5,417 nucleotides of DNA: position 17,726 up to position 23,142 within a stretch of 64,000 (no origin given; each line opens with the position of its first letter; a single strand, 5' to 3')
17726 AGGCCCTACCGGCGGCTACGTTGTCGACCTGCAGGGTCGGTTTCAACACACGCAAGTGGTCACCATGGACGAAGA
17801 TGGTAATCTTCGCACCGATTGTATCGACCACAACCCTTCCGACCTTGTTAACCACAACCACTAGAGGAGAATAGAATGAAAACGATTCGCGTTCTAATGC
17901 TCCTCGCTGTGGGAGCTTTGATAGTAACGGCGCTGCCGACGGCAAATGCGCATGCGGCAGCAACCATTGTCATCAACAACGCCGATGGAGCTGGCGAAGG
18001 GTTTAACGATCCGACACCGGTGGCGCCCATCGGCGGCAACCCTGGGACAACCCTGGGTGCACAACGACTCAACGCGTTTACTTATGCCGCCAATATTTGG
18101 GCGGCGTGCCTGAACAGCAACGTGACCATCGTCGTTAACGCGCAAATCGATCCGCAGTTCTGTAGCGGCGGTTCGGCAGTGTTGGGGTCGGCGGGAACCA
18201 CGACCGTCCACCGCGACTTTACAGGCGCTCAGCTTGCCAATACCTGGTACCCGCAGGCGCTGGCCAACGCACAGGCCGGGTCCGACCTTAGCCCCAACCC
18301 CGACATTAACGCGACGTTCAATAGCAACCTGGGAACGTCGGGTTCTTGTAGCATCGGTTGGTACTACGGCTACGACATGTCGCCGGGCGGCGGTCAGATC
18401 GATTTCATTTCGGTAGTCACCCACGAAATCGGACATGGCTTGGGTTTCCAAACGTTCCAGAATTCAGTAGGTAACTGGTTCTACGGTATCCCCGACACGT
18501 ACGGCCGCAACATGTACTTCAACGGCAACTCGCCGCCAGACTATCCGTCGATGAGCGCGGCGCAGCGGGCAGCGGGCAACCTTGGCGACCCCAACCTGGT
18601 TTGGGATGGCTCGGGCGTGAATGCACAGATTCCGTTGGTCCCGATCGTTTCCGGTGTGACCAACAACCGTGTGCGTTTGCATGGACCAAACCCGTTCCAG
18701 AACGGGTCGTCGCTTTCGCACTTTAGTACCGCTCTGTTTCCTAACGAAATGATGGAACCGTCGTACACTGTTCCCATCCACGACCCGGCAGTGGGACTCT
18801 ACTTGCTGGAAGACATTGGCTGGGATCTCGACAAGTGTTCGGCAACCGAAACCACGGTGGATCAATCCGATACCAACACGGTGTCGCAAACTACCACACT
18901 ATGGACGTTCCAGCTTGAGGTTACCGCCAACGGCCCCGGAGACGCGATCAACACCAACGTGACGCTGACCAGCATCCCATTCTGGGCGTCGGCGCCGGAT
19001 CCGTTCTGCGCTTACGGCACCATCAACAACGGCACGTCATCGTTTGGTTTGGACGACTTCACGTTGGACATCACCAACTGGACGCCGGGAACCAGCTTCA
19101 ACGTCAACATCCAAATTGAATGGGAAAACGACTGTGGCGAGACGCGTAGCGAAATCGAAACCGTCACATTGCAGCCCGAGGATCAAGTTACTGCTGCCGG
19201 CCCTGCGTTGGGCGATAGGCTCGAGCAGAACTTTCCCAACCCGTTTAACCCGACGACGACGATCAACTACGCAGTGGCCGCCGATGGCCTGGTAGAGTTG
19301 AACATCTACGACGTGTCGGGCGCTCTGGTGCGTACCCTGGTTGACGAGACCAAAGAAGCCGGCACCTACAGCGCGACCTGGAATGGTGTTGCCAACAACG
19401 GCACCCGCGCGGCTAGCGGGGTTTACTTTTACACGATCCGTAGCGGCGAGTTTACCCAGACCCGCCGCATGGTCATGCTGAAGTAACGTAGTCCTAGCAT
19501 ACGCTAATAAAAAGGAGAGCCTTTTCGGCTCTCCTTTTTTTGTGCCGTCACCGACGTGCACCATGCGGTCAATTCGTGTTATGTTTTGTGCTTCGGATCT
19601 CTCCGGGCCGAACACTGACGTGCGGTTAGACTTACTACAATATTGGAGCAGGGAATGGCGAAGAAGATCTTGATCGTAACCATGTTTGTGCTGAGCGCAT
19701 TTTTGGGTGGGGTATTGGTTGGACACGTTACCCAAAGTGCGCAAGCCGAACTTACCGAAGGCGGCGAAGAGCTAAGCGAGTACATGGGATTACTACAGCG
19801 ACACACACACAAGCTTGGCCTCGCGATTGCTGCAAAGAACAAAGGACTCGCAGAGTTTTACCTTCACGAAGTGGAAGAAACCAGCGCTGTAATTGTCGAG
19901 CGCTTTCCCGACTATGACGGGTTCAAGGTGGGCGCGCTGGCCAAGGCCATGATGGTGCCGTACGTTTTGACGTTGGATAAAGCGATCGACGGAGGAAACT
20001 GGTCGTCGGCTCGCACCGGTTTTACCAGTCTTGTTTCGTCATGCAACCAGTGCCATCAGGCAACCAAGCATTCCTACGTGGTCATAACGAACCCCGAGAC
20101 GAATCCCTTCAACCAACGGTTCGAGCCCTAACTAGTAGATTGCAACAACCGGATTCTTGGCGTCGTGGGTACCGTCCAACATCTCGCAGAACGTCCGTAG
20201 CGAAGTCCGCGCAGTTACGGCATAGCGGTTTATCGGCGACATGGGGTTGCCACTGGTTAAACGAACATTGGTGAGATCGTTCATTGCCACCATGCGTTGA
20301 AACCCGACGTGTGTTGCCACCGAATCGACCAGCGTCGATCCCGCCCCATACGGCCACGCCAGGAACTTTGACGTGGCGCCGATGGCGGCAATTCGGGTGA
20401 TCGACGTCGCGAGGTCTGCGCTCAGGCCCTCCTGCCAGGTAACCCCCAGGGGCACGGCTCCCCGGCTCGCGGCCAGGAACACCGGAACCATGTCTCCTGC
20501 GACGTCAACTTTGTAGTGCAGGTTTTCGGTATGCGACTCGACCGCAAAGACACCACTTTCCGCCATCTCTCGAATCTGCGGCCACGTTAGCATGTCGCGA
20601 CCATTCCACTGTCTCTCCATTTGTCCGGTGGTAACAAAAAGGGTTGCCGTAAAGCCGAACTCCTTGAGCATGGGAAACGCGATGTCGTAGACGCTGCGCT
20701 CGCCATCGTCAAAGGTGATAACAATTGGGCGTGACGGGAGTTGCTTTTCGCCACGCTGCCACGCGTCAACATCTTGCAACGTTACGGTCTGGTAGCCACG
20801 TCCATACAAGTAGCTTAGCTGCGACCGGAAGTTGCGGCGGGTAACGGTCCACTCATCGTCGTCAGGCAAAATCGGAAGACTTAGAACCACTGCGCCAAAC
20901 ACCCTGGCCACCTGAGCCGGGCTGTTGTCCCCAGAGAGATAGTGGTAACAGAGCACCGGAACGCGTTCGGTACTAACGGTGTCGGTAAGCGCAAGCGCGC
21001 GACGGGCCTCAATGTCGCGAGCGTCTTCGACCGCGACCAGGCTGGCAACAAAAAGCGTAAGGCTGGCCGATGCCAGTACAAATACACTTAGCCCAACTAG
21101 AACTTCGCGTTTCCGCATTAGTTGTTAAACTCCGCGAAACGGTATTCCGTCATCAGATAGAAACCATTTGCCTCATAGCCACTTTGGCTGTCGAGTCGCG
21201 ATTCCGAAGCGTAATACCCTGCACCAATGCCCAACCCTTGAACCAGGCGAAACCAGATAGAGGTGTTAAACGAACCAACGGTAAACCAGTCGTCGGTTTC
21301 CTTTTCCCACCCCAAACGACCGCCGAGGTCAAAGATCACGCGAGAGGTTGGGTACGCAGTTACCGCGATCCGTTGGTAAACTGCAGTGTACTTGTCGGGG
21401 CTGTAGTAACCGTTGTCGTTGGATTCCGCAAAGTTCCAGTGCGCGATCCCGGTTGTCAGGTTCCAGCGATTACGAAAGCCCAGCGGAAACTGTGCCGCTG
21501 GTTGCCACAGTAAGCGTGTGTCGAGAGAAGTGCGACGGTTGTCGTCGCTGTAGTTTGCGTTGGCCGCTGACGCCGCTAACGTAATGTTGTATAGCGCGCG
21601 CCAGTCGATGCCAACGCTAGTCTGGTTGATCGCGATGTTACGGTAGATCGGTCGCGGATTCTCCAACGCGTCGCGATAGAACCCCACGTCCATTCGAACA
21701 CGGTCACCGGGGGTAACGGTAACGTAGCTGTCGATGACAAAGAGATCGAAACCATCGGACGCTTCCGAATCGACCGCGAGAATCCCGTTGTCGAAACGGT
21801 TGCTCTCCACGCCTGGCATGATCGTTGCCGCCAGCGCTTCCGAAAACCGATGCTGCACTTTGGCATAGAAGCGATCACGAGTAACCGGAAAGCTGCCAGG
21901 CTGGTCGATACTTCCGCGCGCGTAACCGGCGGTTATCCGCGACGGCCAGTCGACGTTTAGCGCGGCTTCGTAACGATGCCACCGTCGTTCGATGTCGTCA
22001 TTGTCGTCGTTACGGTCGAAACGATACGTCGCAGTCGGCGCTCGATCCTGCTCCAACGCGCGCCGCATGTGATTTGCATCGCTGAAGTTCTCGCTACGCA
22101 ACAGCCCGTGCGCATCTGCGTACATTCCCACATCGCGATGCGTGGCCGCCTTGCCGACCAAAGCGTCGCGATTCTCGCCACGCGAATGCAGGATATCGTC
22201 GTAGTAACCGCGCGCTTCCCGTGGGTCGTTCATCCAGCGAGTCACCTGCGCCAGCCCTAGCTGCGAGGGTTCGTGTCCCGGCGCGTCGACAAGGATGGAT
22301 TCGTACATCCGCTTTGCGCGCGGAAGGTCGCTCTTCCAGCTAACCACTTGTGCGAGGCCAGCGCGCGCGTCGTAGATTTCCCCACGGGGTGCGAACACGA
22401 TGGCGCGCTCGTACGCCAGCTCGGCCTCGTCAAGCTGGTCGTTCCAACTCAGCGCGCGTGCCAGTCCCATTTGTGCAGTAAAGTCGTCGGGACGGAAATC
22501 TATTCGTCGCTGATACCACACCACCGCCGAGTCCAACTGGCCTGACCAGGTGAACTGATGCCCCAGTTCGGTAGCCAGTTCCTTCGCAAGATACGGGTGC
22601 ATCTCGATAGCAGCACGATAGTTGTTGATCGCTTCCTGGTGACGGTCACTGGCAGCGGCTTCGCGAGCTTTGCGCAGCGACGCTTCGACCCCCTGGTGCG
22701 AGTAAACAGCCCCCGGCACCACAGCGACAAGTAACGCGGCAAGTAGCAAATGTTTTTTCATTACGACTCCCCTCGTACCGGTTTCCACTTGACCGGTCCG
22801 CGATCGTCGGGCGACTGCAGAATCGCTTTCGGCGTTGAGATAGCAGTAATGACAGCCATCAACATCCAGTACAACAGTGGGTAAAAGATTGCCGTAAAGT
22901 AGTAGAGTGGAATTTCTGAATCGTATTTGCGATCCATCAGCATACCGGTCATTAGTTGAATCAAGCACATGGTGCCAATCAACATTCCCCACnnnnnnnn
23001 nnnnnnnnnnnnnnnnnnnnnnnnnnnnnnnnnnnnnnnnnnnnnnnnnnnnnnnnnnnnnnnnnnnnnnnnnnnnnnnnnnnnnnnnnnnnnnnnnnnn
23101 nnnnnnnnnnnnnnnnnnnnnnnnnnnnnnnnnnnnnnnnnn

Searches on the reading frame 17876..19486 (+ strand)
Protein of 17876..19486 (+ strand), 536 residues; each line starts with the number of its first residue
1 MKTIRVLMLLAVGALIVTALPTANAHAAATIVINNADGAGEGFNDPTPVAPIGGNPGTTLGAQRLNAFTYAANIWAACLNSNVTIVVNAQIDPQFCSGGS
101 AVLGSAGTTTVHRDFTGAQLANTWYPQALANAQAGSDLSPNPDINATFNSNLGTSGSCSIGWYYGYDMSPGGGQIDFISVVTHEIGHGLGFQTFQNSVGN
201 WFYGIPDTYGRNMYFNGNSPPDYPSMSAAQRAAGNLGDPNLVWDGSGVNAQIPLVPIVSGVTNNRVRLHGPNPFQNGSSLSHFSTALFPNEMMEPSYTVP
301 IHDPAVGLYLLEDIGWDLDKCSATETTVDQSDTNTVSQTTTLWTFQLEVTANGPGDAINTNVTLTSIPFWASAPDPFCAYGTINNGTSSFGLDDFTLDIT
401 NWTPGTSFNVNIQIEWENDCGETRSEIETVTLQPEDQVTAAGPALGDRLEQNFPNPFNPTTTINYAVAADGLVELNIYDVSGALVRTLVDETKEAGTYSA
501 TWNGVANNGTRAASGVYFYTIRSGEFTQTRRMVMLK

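Call 54: search_protein_families(library=pfam, proteins=[window:17876-19486:+], max_evalue=0.001)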
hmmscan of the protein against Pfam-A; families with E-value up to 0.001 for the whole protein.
window:17876-19486:+ (536 aa): 3 families
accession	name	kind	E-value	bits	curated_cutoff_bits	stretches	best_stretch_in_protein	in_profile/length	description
PF13860.13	FlgD_ig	-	6.4e-10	39.3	27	1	473-521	25-73/79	FlgD Ig-like domain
PF18962.6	Por_Secre_tail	-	3.4e-06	27.7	27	1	453-533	2-74/75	Secretion system C-terminal sorting domain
PF13585.12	CHU_C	-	0.00014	22.3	27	1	471-523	28-72/86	CHU_C Type IX secretion signal domain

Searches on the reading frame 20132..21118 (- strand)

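Call 77: search_protein_families(library=pfam, proteins=[window:20132-21118:-], max_evalue=0.0001)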
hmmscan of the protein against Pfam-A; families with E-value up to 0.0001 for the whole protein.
window:20132-21118:- (328 aa): 1 family
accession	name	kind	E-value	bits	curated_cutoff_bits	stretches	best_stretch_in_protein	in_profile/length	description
PF01522.26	Polysacc_deac_1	-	7.9e-17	61.8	23.1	1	126-274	3-122/124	Polysaccharide deacetylase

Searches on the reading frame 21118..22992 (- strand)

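Call 54: search_protein_families(library=pfam, proteins=[window:21118-22992:-], max_evalue=0.001)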
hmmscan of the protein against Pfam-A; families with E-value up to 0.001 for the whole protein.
window:21118-22992:- (624 aa): 7 families
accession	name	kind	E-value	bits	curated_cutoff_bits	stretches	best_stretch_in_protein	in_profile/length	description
PF14559.12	TPR_19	-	1.8e-09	38.3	25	0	151-208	5-63/68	Tetratricopeptide repeat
PF00515.34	TPR_1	-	2.4e-07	30.7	27.8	0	174-202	4-32/34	Tetratricopeptide repeat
PF13414.12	TPR_11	-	3.1e-07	30.4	26.8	0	144-180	1-37/42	TPR repeat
PF24575.1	TPR_Slam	-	2.7e-06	28.2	35.2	0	150-191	60-101/104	Surface lipoprotein assembly modifier, N-terminal TPR repeats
PF13428.12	TPR_14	-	3.3e-06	27.7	23.5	0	173-207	3-38/44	Tetratricopeptide repeat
PF07719.23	TPR_2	-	4.8e-05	23.6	27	0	173-202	3-32/34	Tetratricopeptide repeat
PF13432.12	TPR_16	-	0.00063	20.6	32.7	0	106-144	1-38/65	Tetratricopeptide repeat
